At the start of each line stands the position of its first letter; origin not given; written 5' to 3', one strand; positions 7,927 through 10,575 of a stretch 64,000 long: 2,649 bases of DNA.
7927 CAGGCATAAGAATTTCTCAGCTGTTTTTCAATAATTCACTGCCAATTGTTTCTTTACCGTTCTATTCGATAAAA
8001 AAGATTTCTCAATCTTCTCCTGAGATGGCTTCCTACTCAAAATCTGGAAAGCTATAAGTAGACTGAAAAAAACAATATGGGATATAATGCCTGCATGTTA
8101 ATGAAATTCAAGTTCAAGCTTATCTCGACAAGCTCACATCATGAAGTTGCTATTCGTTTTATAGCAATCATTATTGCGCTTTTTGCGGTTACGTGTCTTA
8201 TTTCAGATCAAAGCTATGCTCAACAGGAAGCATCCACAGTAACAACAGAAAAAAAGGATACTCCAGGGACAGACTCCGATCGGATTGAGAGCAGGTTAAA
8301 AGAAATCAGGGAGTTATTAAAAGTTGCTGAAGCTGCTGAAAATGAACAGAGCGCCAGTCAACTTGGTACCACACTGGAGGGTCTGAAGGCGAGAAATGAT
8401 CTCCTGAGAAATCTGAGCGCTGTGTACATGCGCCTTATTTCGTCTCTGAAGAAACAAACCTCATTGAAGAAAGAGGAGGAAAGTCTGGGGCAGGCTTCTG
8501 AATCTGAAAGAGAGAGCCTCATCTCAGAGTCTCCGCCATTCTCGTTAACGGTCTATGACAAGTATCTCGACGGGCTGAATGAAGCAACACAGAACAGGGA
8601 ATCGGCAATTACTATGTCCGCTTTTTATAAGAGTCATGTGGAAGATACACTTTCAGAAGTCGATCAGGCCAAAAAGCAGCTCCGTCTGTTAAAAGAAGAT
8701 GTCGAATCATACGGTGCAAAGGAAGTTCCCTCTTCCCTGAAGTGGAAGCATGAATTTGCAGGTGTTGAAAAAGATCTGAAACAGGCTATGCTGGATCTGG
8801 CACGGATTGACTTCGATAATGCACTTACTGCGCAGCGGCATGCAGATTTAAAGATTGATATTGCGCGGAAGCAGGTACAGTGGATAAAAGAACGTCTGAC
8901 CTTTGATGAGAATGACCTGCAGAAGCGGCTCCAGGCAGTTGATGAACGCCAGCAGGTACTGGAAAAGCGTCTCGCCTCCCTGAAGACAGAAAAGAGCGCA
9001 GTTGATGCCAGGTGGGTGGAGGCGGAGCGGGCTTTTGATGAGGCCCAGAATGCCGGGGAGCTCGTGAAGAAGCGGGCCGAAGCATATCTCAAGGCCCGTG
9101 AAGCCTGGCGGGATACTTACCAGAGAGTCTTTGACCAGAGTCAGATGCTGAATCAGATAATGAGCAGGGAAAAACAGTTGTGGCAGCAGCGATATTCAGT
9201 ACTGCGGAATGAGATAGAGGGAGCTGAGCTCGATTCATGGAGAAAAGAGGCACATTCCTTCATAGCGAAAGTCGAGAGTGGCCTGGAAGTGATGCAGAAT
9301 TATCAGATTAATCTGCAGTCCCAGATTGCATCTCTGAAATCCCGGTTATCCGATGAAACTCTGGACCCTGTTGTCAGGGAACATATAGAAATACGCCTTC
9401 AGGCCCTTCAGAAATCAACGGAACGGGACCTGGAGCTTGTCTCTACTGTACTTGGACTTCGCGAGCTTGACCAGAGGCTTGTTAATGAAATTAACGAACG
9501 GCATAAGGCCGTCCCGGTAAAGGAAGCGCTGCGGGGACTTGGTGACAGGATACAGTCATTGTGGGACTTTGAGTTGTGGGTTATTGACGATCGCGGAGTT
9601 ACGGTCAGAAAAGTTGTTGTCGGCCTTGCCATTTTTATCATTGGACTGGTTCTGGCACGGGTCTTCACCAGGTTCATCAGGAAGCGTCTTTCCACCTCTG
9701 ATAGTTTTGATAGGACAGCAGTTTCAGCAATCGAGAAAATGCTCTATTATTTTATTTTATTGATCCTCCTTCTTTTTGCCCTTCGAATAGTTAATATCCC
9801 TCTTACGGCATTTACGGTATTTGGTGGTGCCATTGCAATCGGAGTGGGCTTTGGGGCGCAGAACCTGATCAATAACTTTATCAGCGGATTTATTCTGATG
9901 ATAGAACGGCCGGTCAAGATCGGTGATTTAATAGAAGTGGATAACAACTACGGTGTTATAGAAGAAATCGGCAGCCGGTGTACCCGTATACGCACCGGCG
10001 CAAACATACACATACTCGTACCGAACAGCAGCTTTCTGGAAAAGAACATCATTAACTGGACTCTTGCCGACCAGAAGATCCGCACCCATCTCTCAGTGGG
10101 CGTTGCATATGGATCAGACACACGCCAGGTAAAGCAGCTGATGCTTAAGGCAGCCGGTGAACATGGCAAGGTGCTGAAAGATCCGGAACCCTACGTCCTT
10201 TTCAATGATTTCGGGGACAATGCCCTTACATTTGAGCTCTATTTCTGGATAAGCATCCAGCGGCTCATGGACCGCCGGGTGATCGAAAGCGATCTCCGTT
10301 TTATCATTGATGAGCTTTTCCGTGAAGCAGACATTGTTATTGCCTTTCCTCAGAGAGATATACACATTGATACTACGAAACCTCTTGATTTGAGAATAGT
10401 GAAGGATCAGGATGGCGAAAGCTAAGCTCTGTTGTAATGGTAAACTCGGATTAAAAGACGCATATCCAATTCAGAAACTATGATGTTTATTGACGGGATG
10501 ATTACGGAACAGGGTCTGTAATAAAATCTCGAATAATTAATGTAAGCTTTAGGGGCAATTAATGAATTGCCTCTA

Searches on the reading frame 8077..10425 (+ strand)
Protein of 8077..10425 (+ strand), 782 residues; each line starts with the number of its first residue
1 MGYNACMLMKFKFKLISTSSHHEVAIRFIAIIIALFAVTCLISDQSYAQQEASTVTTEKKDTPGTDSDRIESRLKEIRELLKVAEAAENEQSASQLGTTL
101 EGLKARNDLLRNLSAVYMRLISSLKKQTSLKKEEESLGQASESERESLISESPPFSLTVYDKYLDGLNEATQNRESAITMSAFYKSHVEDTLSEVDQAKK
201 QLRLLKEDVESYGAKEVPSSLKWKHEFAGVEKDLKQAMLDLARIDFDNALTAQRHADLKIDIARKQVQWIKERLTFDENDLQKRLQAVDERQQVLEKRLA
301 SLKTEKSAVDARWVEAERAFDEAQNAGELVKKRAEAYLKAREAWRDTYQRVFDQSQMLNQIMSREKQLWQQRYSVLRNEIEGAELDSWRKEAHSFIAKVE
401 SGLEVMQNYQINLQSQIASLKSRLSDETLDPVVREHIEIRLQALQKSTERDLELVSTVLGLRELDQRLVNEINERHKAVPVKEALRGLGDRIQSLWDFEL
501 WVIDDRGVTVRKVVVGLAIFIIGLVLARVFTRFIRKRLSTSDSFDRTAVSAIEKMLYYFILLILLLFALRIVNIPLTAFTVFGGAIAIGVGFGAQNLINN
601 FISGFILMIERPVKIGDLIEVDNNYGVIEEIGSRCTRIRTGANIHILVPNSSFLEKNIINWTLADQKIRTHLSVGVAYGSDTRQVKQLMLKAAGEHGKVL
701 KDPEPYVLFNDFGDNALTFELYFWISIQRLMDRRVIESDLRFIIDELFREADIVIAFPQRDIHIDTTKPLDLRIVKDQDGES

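Call 60: search_protein_families(library=ncbifam, proteins=[window:8077-10425:+], max_evalue=0.00001)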
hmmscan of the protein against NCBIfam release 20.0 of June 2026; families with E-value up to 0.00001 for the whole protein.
window:8077-10425:+ (782 aa): 6 families
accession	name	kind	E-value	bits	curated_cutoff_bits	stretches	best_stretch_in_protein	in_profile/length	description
NF008438.0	PRK11281.1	equivalog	3.5e-55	187.3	991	1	508-770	834-1094/1113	mechanosensitive channel MscK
NF008180.0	PRK10929.1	equivalog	6.6e-32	110.3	809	1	507-767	830-1088/1109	miniconductance mechanosensitive channel MscM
NF047602.1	MscsSHelicob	equivalog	6e-28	98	400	1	514-764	14-258/260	small-conductance mechanosensitive channel MscS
NF007662.0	PRK10334.1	subfamily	1.1e-26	93.7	321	1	512-767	30-280/286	small-conductance mechanosensitive channel MscS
NF047601.1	MscSThanab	equivalog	2.2e-23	83.1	500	1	513-765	27-277/280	small-conductance mechanosensitive channel MscS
NF008542.0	PRK11465.1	equivalog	1.6e-06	26.7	596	1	494-653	447-614/741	mechanosensitive channel protein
